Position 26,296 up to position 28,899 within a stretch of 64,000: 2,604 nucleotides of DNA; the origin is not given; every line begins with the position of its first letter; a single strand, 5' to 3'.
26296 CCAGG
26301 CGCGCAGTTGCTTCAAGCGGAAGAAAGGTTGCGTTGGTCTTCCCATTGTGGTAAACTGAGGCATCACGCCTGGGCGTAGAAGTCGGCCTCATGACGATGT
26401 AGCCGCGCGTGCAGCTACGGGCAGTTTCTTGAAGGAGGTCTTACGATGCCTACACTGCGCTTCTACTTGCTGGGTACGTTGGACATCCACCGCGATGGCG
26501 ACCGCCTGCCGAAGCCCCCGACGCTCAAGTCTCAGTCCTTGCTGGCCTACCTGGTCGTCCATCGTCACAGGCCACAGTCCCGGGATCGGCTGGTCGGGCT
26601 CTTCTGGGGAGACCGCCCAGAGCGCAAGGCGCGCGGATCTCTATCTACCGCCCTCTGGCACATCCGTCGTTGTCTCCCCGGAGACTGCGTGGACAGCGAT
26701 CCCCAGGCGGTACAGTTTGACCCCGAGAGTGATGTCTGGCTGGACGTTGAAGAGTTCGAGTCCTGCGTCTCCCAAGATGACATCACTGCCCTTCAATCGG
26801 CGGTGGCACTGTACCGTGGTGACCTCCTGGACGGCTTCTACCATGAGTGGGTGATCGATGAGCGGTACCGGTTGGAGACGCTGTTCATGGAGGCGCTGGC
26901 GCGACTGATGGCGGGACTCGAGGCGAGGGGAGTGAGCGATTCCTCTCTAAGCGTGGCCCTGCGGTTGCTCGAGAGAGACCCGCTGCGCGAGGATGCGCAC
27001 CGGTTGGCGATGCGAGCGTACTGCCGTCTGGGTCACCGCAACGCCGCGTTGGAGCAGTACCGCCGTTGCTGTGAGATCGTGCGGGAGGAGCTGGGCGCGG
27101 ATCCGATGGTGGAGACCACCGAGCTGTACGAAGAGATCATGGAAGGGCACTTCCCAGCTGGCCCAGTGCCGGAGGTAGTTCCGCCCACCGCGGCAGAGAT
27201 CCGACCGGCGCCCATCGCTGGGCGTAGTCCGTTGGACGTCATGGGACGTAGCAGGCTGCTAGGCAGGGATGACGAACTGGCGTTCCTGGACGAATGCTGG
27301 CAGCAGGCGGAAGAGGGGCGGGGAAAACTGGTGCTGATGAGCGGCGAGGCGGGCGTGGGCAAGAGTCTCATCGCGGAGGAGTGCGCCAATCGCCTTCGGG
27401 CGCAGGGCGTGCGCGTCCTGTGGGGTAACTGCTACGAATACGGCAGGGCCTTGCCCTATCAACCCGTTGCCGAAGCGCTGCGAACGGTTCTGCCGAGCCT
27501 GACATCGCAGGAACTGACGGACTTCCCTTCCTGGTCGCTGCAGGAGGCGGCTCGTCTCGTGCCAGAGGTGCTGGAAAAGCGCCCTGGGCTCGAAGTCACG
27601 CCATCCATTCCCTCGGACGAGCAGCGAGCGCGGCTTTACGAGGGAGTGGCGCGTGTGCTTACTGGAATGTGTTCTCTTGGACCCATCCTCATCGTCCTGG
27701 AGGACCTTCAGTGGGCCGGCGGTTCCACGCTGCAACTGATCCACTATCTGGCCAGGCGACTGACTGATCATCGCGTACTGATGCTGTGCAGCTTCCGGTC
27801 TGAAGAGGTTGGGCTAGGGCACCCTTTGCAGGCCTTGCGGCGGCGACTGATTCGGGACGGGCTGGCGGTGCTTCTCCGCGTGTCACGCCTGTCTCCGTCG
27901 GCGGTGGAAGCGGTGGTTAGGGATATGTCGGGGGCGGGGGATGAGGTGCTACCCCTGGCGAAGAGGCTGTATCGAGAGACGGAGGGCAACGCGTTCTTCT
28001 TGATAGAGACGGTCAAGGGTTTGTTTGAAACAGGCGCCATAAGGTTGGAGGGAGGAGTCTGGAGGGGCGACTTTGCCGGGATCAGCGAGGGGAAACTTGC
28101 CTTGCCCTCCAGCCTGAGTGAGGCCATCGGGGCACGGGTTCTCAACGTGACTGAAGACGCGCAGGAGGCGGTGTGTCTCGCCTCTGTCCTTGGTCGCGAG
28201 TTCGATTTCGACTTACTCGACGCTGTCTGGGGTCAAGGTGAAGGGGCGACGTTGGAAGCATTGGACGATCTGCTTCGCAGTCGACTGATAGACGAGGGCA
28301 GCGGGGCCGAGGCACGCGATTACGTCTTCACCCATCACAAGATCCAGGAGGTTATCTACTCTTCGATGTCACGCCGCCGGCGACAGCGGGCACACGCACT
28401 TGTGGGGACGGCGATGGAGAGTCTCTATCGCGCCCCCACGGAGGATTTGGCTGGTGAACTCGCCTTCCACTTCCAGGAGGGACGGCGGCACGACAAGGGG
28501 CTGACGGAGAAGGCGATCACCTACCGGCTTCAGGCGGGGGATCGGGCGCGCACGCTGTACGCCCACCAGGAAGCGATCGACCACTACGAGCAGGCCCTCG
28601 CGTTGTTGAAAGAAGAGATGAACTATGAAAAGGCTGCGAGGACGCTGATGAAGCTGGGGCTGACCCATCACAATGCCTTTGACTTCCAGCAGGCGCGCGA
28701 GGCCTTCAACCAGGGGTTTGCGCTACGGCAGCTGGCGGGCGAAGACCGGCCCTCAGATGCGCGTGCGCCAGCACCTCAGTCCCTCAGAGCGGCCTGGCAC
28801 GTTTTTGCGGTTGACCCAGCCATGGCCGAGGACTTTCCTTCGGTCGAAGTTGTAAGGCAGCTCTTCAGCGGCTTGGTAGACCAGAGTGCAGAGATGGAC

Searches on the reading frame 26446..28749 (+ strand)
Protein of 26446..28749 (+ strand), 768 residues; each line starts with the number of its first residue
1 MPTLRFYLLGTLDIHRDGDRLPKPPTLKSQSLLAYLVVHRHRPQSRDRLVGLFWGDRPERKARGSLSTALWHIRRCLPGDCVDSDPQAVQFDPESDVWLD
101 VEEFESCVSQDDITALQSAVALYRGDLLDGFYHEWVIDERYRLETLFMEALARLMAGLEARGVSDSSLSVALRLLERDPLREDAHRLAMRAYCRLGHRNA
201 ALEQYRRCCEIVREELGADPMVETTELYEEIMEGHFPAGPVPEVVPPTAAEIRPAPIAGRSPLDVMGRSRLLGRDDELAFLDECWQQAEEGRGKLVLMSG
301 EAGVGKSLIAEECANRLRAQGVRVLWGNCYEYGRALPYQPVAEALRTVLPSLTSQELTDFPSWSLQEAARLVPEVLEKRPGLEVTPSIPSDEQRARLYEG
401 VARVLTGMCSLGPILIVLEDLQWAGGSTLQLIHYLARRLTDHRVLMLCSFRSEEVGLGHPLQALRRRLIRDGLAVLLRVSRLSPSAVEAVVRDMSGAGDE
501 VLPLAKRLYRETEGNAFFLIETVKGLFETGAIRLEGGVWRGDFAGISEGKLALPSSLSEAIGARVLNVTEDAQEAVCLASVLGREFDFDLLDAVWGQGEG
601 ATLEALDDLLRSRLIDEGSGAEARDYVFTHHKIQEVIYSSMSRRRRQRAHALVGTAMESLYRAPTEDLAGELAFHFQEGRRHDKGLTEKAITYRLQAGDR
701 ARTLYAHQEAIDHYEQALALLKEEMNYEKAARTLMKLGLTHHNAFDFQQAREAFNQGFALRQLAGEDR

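Call 25: search_solved_structures(query=window:26446-28749:+, max_evalue=0.001, show_alignments=2)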
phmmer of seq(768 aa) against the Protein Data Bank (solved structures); distinct sequences matched with E-value up to 0.001: 4.
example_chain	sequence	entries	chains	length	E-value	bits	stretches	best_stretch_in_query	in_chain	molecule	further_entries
8k60_I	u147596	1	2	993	1.6e-13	53.2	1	3-380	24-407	Regulatory protein AfsR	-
8jke_I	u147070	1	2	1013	1.9e-13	53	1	3-380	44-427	Regulatory protein AfsR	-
8hvr_I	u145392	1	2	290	2e-10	42.9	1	3-234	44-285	Regulatory protein AfsR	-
2fez_A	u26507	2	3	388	1.3e-08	36.9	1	4-232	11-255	Probable regulatory protein embR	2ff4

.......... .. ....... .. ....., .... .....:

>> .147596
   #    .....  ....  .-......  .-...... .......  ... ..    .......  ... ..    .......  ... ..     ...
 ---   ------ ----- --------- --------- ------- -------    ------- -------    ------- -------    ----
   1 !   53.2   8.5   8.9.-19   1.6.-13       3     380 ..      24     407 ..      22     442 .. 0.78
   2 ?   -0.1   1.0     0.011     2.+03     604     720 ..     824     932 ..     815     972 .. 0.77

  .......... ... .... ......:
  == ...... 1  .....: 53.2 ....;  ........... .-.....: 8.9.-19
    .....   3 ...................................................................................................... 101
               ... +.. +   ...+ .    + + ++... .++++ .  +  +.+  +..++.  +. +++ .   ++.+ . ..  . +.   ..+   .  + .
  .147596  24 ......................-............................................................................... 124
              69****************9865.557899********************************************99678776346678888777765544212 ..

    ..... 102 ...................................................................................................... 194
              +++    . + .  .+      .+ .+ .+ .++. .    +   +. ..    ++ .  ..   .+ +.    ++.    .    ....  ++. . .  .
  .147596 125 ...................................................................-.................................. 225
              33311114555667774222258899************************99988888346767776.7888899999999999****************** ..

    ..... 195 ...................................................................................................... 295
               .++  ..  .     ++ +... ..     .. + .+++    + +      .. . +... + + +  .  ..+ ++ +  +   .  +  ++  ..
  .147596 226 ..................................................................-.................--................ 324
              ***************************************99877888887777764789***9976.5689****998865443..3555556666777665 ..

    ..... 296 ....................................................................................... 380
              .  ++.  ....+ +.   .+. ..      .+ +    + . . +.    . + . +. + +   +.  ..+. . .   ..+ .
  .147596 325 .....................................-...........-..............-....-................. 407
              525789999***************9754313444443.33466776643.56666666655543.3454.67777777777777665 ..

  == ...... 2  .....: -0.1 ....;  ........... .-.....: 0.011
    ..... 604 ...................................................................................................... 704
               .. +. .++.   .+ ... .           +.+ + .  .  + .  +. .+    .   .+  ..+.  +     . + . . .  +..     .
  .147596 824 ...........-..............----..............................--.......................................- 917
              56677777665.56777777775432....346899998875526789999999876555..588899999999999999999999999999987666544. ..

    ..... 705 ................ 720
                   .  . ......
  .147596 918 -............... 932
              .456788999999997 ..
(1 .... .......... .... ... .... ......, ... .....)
